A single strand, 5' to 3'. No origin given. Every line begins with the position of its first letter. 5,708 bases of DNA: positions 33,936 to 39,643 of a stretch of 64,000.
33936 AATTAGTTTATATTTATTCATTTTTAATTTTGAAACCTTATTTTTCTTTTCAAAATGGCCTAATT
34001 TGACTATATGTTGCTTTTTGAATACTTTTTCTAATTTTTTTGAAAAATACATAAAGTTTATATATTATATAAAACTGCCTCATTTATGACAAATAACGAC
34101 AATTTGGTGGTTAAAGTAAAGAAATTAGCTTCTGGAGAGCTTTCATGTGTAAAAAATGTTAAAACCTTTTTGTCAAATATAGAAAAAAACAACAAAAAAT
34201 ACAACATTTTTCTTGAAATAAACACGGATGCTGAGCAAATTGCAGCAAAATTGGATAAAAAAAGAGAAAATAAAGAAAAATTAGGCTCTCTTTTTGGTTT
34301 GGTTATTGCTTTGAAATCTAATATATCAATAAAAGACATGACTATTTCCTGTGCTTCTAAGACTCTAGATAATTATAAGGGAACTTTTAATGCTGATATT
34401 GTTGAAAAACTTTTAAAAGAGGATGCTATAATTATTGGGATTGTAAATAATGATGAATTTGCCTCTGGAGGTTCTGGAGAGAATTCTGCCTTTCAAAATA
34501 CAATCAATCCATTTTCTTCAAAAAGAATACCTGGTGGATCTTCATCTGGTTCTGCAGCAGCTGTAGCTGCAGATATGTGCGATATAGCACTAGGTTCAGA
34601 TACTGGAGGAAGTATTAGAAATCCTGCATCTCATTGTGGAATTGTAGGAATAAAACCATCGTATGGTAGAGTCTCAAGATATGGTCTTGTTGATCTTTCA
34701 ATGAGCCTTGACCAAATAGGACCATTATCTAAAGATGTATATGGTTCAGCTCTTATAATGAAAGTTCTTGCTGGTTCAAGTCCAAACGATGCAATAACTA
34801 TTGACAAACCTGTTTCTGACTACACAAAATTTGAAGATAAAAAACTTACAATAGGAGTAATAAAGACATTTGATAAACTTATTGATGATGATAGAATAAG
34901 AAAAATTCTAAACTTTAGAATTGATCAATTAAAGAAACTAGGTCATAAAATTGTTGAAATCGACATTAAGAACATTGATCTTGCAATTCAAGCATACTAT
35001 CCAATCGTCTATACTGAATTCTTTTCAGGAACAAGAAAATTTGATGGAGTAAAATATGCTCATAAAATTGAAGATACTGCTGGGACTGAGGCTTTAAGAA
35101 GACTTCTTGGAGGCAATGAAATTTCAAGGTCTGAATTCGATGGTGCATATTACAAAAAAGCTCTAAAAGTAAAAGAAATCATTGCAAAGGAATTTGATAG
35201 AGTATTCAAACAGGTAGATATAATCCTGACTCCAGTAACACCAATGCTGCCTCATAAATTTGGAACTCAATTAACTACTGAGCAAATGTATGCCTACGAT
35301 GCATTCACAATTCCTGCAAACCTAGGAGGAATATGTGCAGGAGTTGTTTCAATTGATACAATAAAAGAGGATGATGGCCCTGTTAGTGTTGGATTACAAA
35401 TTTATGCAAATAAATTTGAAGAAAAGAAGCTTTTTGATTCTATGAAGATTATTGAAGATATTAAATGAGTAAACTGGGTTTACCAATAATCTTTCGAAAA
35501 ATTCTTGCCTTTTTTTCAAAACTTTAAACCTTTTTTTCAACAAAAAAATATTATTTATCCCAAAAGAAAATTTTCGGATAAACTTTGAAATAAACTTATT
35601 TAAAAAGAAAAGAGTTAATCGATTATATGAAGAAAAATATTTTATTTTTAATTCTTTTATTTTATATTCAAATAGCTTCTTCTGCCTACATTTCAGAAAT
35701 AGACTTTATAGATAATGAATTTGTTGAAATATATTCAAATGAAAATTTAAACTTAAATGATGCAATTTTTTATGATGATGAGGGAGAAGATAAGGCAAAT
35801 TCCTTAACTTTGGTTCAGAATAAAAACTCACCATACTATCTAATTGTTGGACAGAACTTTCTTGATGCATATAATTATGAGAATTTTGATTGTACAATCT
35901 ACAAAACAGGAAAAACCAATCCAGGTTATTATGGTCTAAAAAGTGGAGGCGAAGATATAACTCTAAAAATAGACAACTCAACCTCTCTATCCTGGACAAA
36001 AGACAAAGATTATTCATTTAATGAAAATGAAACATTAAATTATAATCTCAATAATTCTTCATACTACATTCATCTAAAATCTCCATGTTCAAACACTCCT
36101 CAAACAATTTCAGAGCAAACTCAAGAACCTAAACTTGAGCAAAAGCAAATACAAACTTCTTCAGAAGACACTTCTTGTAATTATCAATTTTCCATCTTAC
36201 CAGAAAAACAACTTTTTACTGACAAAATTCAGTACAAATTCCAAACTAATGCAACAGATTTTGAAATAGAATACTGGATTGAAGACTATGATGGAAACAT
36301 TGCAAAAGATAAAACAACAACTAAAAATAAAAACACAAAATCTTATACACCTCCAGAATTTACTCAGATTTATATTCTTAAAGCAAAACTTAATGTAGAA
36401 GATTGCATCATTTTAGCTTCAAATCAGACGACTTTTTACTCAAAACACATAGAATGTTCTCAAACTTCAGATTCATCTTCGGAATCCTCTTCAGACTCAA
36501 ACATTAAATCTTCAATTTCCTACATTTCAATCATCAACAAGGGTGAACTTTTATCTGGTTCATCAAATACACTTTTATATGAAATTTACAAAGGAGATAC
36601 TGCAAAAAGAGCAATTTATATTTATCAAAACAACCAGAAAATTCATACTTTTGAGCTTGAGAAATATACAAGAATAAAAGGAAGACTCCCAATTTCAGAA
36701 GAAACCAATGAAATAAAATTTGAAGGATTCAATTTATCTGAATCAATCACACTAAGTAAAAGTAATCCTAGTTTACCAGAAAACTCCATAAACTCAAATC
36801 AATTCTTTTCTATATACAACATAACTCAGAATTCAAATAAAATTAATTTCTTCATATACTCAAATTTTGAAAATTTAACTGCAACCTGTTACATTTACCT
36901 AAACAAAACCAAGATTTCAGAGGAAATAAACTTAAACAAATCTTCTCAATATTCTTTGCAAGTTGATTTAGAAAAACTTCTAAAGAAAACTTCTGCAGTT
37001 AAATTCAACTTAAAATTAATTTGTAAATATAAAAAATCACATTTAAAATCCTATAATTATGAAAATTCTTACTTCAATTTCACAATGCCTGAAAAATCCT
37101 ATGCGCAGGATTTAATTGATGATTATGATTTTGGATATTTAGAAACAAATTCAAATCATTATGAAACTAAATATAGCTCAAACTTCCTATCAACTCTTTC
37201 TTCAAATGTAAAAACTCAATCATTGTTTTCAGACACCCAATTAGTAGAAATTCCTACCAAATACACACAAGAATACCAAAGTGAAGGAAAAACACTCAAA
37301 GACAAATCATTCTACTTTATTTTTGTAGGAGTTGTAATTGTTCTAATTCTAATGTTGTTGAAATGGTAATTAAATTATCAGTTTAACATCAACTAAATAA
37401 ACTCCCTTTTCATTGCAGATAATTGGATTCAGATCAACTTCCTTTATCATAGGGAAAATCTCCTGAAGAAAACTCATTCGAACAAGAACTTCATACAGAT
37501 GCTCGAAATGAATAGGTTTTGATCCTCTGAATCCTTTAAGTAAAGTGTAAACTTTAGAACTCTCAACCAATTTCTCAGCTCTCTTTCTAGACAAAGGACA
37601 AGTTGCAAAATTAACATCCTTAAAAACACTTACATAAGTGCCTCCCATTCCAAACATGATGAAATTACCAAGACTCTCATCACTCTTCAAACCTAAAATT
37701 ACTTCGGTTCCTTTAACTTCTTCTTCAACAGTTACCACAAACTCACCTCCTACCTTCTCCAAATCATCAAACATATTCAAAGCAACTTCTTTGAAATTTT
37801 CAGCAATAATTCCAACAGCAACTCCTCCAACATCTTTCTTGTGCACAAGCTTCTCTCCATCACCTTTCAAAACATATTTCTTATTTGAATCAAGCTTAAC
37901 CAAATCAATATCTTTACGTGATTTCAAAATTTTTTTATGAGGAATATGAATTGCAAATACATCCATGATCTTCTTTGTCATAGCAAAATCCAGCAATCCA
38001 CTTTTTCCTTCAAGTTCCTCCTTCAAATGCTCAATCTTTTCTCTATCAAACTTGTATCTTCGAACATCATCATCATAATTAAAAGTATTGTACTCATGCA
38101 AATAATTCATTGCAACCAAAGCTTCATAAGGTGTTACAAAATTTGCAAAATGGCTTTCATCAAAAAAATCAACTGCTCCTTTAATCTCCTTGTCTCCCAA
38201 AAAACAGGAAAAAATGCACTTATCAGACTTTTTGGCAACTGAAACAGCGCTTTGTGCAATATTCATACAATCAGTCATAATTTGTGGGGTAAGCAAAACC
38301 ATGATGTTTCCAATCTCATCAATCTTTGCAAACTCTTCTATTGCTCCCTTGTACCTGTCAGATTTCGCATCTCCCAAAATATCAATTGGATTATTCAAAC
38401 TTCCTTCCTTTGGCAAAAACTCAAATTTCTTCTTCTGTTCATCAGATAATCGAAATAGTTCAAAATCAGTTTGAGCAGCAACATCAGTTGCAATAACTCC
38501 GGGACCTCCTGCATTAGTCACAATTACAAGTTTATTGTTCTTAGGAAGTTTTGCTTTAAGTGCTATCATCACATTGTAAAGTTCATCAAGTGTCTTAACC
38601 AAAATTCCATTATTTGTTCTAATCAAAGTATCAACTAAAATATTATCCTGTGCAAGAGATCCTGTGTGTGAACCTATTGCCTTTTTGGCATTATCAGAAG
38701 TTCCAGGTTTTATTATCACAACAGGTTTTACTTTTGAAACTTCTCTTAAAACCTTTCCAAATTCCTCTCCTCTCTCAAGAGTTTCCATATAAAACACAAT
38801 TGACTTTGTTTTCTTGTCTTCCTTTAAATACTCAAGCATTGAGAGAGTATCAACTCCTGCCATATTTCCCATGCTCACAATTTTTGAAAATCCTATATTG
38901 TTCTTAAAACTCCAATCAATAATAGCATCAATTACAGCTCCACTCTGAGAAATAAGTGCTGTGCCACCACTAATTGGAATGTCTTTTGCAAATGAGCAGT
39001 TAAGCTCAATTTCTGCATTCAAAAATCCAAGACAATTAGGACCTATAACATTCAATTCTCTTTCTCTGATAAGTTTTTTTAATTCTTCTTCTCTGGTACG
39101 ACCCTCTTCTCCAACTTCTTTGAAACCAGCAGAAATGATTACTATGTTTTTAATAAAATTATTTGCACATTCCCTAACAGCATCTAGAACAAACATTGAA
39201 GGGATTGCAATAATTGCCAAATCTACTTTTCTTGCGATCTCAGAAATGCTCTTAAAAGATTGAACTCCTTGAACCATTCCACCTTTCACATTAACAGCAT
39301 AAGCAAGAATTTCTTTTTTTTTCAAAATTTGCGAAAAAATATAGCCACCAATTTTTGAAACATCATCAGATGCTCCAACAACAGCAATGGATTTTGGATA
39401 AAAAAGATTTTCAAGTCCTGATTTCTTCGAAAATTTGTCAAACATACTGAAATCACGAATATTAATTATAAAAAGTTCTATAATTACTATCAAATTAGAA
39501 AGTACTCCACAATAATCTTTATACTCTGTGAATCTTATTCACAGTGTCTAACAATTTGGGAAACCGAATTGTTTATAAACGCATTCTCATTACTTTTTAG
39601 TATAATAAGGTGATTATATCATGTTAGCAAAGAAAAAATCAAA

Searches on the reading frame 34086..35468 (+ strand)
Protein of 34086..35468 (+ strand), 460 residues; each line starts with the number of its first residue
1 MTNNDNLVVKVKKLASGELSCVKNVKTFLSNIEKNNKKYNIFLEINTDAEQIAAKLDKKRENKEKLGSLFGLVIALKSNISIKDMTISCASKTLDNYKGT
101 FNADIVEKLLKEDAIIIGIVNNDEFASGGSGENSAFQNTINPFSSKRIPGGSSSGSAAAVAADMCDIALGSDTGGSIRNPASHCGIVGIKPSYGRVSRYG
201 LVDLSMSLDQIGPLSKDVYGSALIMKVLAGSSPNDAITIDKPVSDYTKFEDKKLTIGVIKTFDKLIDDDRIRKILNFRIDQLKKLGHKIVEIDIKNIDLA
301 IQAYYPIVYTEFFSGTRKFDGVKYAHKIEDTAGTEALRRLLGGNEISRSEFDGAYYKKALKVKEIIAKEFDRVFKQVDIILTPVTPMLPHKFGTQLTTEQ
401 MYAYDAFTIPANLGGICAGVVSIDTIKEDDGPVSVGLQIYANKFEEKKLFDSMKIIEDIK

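Call 57: search_protein_families(library=pfam, proteins=[window:34086-35468:+], max_evalue=0.0001)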
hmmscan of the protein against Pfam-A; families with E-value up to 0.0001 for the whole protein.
window:34086-35468:+ (460 aa): 1 family
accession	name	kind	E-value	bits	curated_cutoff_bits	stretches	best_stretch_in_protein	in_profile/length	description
PF01425.27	Amidase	-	5.5e-118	395.3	27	1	25-449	3-444/445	Amidase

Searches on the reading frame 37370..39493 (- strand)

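Call 12: search_protein_families(library=pfam, proteins=[window:37370-39493:-], max_evalue=0.00001)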
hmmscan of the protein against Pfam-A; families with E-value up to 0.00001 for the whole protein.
window:37370-39493:- (707 aa): 5 families
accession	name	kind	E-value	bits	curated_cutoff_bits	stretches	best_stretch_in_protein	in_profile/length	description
PF13549.11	ATP-grasp_5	-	3.9e-44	151.1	27.6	1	496-707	5-221/221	ATP-grasp domain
PF13607.11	Succ_CoA_lig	-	3.6e-42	143.8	27.4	1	176-309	2-135/138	Succinyl-CoA ligase like flavodoxin domain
PF13380.12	CoA_binding_2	-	5.2e-19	69.2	22.8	1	34-159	1-115/116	CoA binding domain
PF02629.25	CoA_binding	-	1.3e-12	48.8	22.3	1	33-123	3-97/97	CoA binding domain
PF19045.5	Ligase_CoA_2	-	4.7e-09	36.9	23.7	1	323-461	2-146/162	Ligase-CoA domain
